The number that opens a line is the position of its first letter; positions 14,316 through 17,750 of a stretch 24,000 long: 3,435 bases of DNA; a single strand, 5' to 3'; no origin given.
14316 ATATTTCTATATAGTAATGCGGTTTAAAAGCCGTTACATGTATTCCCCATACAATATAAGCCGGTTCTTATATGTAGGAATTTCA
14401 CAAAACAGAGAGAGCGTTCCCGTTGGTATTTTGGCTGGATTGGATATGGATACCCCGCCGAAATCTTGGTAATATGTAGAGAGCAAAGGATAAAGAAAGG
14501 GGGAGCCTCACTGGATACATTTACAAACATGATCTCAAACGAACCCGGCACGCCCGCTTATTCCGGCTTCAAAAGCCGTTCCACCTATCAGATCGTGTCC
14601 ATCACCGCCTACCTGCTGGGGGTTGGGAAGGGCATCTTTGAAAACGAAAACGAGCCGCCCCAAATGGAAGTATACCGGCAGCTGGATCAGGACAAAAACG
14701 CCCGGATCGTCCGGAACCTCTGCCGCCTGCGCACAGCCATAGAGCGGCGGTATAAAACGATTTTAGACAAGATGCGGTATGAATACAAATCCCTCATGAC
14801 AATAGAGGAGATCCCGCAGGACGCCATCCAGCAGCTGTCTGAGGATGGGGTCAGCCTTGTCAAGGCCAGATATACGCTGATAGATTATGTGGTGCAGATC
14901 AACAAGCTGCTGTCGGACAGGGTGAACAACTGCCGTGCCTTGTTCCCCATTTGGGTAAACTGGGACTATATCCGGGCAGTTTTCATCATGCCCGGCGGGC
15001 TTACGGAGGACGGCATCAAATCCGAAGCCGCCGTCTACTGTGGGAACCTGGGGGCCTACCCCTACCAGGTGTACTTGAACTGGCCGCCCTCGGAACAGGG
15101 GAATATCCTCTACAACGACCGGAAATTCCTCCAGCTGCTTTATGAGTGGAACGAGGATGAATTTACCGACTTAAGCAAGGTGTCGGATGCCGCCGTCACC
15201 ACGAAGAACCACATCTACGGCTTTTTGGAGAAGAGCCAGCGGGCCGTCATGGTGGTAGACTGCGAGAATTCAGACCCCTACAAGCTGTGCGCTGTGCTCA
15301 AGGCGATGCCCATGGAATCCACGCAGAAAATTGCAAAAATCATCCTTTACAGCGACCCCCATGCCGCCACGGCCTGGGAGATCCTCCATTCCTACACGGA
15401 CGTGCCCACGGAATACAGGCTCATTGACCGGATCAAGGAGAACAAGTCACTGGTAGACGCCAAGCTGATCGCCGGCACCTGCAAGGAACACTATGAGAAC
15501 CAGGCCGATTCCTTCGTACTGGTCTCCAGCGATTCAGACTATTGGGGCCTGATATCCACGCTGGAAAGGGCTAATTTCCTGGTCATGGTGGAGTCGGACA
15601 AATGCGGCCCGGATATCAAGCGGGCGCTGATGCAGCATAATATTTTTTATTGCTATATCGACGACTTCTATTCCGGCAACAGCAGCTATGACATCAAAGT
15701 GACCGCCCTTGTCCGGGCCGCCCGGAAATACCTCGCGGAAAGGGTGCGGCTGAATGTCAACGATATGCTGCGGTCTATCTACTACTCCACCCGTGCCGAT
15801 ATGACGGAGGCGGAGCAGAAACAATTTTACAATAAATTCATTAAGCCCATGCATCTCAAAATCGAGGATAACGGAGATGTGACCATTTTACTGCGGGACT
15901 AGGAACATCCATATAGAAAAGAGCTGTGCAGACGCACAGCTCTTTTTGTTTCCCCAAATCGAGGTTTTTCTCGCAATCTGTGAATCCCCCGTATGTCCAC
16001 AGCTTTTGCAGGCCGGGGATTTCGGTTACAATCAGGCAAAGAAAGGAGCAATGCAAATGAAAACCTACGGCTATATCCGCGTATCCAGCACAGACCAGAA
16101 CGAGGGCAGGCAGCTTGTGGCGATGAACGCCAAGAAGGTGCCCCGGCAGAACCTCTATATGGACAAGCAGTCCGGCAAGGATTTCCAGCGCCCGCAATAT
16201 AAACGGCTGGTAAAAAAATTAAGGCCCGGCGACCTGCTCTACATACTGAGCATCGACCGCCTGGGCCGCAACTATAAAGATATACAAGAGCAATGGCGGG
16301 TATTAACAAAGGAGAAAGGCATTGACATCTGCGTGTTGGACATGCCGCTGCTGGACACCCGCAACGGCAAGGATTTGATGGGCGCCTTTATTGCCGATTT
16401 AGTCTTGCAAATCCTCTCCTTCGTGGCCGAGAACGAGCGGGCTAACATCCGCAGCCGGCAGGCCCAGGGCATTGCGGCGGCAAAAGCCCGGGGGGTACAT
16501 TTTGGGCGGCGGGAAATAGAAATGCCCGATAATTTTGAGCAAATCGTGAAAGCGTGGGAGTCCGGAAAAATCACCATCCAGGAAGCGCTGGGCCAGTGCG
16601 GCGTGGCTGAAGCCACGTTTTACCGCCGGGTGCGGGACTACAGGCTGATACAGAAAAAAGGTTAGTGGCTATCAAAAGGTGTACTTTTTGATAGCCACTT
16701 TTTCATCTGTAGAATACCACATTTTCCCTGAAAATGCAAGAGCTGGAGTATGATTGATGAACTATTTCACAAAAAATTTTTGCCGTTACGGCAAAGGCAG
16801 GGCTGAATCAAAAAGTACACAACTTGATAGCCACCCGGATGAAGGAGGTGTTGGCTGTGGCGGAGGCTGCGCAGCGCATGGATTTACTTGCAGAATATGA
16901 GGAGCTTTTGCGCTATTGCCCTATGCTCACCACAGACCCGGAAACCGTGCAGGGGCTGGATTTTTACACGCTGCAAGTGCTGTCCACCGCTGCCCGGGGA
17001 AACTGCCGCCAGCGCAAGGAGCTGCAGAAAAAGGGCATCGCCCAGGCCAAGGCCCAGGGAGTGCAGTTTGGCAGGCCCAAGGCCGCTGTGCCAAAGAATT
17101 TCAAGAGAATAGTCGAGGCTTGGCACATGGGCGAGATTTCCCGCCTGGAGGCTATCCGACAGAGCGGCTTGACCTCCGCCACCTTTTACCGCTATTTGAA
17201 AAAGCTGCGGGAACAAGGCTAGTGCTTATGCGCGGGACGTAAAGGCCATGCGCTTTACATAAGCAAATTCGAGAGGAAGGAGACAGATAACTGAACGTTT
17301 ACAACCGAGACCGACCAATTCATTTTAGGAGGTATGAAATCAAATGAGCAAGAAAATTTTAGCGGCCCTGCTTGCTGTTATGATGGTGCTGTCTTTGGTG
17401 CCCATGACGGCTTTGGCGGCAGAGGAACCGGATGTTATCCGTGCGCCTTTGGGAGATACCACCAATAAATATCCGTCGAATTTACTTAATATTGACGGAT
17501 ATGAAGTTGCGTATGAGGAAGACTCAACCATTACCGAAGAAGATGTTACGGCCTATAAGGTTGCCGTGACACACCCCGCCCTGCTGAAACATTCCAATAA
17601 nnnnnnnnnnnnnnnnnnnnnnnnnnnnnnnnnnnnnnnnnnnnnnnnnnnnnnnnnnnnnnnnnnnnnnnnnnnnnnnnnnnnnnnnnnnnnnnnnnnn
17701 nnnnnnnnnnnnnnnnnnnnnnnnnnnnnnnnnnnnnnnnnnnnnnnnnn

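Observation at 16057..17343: Candidate invertible promoter switch next to a serine invertase/resolvase, upstream of the SLH surface protein gene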

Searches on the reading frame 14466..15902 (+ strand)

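Call 8: search_protein_families(library=pfam, proteins=[window:14466-15902:+], max_evalue=0.01)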
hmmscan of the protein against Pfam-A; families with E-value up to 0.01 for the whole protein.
window:14466-15902:+ (478 aa): 1 family
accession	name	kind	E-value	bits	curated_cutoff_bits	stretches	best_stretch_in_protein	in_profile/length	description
PF01936.24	NYN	-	3.3e-05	24.9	24.2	1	270-375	20-122/145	NYN domain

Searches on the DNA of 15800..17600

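Call 65: search_rna_families(source=window, start=15800, end=17600, threshold=evalue, max_evalue=1)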
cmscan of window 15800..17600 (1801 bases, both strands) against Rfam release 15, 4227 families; matches with E-value up to 1: 2.
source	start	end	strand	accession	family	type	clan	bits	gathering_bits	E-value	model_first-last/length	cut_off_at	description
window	16650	16710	+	RF00858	mir-306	Gene; miRNA;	-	24.8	52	0.011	1-81/81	no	mir-306 microRNA precursor family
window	17465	17554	-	RF02450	ncr1175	Gene; sRNA;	-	24.7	60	0.1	1-110/110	no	Bacillus sRNA ncr1175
